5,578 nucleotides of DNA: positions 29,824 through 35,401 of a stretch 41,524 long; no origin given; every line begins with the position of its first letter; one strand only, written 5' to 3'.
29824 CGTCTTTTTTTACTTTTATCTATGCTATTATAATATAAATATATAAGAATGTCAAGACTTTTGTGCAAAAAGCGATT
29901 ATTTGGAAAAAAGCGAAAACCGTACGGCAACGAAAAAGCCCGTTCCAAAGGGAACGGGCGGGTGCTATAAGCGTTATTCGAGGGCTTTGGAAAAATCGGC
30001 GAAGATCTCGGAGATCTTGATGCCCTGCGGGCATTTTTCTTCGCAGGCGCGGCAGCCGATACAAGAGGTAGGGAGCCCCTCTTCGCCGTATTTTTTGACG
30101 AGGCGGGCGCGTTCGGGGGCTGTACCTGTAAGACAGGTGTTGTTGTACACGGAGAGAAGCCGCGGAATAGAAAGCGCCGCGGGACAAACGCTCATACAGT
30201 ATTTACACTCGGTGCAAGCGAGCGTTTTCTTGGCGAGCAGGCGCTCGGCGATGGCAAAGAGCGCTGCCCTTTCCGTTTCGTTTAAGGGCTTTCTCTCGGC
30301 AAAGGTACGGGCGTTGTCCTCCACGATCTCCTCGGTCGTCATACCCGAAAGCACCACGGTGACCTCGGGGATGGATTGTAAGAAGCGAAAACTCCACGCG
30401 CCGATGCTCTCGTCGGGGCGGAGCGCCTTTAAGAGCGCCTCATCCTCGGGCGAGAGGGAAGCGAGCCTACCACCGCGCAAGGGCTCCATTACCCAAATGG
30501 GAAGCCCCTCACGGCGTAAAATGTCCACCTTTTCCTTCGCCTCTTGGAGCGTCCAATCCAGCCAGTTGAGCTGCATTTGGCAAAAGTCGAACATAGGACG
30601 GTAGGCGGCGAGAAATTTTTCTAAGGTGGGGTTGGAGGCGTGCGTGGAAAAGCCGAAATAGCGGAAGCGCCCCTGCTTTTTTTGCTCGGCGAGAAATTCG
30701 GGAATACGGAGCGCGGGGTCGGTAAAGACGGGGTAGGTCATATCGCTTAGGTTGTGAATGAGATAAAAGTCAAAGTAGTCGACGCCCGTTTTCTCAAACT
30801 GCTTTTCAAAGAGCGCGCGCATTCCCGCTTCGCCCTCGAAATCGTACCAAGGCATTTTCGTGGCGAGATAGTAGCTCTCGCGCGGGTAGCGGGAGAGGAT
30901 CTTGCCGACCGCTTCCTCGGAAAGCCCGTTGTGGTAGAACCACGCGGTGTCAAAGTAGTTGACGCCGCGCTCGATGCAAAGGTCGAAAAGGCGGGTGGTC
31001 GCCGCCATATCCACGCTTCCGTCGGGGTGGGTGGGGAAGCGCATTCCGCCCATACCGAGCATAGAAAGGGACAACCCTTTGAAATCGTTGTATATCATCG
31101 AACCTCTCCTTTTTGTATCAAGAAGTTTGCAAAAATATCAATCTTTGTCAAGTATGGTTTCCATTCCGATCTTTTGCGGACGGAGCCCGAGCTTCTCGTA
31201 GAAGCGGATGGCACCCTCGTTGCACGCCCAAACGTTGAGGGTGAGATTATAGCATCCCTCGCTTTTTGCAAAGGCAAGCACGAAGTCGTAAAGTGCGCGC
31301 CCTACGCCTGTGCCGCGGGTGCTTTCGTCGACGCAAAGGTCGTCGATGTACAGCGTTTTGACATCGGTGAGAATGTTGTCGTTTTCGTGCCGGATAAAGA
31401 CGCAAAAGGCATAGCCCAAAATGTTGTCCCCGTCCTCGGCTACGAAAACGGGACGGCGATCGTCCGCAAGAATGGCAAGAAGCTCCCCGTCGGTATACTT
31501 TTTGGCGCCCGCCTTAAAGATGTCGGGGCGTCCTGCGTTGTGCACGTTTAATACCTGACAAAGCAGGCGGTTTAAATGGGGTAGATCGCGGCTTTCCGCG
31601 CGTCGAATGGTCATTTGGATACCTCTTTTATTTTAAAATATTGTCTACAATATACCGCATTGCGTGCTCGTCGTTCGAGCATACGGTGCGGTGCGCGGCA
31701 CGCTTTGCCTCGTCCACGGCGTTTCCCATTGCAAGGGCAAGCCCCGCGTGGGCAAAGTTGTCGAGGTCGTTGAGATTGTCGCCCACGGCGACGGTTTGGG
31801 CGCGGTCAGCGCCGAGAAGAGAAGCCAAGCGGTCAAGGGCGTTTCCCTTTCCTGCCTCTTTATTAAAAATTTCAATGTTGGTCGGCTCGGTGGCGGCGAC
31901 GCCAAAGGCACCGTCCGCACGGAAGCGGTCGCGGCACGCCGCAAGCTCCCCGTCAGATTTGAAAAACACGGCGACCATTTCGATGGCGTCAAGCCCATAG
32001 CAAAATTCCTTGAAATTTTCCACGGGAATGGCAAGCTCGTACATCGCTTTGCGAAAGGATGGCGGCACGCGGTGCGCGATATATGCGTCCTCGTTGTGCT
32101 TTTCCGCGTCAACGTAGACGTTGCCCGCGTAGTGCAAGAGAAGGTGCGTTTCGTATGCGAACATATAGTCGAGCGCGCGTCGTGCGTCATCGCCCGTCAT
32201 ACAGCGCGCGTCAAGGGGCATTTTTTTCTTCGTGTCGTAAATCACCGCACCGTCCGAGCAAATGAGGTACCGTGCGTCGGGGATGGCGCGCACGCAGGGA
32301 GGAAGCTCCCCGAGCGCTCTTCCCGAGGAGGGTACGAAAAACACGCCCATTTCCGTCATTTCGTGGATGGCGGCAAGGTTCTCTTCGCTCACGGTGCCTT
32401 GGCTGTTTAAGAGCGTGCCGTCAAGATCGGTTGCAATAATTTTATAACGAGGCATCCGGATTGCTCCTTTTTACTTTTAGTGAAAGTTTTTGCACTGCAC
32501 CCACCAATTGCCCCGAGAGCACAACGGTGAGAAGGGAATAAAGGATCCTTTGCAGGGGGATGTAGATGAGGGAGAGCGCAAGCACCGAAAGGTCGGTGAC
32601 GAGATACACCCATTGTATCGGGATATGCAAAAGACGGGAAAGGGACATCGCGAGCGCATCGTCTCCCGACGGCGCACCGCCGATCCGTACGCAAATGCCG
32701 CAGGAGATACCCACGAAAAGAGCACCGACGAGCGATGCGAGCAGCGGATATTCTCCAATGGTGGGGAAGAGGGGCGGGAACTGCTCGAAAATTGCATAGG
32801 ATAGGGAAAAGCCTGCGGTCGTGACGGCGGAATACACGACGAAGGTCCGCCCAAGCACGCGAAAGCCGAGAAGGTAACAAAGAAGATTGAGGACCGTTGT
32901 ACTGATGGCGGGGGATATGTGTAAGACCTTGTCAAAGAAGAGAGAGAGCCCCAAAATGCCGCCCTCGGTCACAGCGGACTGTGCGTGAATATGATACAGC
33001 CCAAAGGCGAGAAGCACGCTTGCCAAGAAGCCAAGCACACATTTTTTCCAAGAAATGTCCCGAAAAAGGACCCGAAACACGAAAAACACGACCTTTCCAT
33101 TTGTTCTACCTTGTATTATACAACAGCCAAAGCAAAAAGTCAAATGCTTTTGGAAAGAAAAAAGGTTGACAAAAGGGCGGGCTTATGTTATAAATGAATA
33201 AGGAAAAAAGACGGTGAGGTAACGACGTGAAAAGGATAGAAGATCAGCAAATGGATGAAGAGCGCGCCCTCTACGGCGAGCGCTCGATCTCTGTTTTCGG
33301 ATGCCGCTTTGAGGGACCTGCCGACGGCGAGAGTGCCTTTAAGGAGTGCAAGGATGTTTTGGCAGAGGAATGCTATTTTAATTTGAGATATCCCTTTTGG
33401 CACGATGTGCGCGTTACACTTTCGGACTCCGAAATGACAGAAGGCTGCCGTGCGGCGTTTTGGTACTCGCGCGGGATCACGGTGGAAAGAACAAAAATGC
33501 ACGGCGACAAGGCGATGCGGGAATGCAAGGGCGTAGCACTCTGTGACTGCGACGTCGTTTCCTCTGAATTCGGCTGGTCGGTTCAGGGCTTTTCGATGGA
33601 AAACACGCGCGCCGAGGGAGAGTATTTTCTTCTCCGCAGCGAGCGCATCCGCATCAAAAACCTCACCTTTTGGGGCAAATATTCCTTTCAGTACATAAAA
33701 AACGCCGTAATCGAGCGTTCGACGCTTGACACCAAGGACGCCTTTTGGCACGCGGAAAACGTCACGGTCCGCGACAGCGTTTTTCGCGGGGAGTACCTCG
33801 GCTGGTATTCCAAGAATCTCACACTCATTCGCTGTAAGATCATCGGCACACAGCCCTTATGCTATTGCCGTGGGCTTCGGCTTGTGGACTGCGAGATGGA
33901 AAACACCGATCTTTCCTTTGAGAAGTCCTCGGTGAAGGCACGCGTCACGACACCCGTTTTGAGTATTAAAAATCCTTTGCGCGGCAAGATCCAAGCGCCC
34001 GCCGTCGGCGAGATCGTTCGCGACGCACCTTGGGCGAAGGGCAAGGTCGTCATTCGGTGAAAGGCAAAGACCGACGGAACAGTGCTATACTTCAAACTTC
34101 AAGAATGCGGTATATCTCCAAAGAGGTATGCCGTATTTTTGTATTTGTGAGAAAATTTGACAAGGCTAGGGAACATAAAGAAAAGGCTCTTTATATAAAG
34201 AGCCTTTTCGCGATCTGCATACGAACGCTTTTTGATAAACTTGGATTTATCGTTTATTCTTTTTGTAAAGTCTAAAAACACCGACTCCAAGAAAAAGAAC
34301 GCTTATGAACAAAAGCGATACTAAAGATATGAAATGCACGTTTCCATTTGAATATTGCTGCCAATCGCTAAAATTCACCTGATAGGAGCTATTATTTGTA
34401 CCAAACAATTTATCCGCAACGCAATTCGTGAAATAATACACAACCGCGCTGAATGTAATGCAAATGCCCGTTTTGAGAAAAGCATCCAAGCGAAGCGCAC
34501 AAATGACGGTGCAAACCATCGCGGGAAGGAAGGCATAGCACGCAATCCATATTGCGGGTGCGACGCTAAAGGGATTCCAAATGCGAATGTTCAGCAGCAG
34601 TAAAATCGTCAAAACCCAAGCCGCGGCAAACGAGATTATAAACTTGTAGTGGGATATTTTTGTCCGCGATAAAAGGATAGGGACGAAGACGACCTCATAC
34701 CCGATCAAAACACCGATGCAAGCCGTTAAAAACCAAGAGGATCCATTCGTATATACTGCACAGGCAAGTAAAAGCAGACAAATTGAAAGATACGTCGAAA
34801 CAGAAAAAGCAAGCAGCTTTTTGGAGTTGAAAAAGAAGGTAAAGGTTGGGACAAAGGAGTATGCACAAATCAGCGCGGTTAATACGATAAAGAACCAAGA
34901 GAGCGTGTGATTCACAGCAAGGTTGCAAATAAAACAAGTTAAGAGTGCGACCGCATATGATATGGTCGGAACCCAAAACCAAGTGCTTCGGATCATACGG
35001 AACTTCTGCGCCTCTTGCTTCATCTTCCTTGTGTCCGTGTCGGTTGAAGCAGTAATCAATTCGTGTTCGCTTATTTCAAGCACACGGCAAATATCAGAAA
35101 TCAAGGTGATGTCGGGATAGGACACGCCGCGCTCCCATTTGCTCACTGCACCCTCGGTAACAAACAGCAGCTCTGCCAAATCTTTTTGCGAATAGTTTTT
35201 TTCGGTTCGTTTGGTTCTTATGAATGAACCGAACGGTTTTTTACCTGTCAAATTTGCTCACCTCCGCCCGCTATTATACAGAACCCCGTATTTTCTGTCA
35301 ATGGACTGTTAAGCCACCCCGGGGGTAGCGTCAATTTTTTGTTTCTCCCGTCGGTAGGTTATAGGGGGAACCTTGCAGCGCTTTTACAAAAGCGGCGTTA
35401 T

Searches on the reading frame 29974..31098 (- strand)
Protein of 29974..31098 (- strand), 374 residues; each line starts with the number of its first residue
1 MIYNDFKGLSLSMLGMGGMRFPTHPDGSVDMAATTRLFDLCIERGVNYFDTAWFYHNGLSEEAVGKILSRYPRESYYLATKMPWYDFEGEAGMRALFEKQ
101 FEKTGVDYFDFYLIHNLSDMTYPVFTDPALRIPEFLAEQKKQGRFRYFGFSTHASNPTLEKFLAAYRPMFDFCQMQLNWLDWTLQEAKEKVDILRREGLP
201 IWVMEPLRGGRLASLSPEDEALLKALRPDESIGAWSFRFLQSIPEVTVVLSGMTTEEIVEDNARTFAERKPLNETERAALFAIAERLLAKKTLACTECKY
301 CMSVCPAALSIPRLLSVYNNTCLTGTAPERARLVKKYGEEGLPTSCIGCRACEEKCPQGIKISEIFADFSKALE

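Call 27: search_protein_families(library=pfam, proteins=[window:29974-31098:-], max_evalue=0.0001)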
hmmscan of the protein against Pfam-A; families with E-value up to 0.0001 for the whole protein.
window:29974-31098:- (374 aa): 10 families
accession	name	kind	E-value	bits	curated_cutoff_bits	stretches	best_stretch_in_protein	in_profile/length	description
PF00248.27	Aldo_ket_red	-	3.5e-30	105.5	24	1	14-278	2-284/291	Aldo/keto reductase family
PF13187.11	Fer4_9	-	1.8e-08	34.7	27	1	294-359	1-50/52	4Fe-4S dicluster domain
PF13183.11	Fer4_8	-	1.1e-07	32.7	27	1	293-360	3-68/68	4Fe-4S dicluster domain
PF13237.11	Fer4_10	-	2e-07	31.2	25.5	1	293-357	7-53/53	4Fe-4S dicluster domain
PF00037.32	Fer4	-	9e-07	28.9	21.1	0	343-359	5-21/24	4Fe-4S binding domain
PF12797.12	Fer4_2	-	5.4e-06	26.5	24.5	0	293-307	8-22/22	4Fe-4S binding domain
PF14697.11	Fer4_21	-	1.1e-05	25.9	35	0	283-307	29-53/59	4Fe-4S dicluster domain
PF13746.11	Fer4_18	-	3.1e-05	24.6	27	0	273-318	39-84/114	4Fe-4S dicluster domain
PF12838.12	Fer4_7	-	3.4e-05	24.7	27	0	295-360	2-52/52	4Fe-4S dicluster domain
PF13484.11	Fer4_16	-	4.2e-05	24.7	30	1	295-358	2-65/66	4Fe-4S double cluster binding domain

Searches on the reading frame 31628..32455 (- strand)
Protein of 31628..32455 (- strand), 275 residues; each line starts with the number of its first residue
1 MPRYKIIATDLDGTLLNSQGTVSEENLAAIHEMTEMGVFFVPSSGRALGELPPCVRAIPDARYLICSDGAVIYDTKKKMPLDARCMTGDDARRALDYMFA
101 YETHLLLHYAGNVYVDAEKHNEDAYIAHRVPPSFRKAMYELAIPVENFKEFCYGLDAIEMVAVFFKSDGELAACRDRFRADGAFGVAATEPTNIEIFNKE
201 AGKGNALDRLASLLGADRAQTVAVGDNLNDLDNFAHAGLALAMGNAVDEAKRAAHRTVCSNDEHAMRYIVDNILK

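Call 27: search_protein_families(library=pfam, proteins=[window:31628-32455:-], max_evalue=0.0001)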
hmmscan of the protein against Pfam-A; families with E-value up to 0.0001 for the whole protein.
window:31628-32455:- (275 aa): 3 families
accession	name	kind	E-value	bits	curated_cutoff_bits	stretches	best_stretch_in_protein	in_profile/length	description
PF08282.18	Hydrolase_3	-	5.5e-45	154.5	20.9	1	7-265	1-250/255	haloacid dehalogenase-like hydrolase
PF05116.19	S6PP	-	9.4e-12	45.5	20.3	1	193-254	156-222/247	Sucrose-6F-phosphate phosphohydrolase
PF00702.32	Hydrolase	-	8.1e-07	30.1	26.4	1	4-238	1-191/191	haloacid dehalogenase-like hydrolase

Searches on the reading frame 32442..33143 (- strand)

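Call 27: search_protein_families(library=pfam, proteins=[window:32442-33143:-], max_evalue=0.0001)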
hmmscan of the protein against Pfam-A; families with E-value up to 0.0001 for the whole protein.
window:32442-33143:- (233 aa): 1 family
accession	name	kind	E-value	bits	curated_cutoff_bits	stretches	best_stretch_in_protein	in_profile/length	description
PF02588.21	YitT_membrane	-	1.4e-31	109.9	24.3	1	37-219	4-182/205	Uncharacterised 5xTM membrane BCR, YitT family COG1284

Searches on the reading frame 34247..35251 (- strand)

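Call 27: search_protein_families(library=pfam, proteins=[window:34247-35251:-], max_evalue=0.0001)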
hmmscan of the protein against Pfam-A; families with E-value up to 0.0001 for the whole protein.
window:34247-35251:- (334 aa): 3 families
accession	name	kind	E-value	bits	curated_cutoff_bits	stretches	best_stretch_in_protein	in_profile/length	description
PF01381.28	HTH_3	-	1.8e-11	44.3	23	1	11-65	1-55/55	Helix-turn-helix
PF13560.12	HTH_31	-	3.5e-06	27.6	27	1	7-64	2-60/64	Helix-turn-helix domain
PF13443.12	HTH_26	-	7.3e-06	26.6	22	1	17-70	8-62/63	Cro/C1-type HTH DNA-binding domain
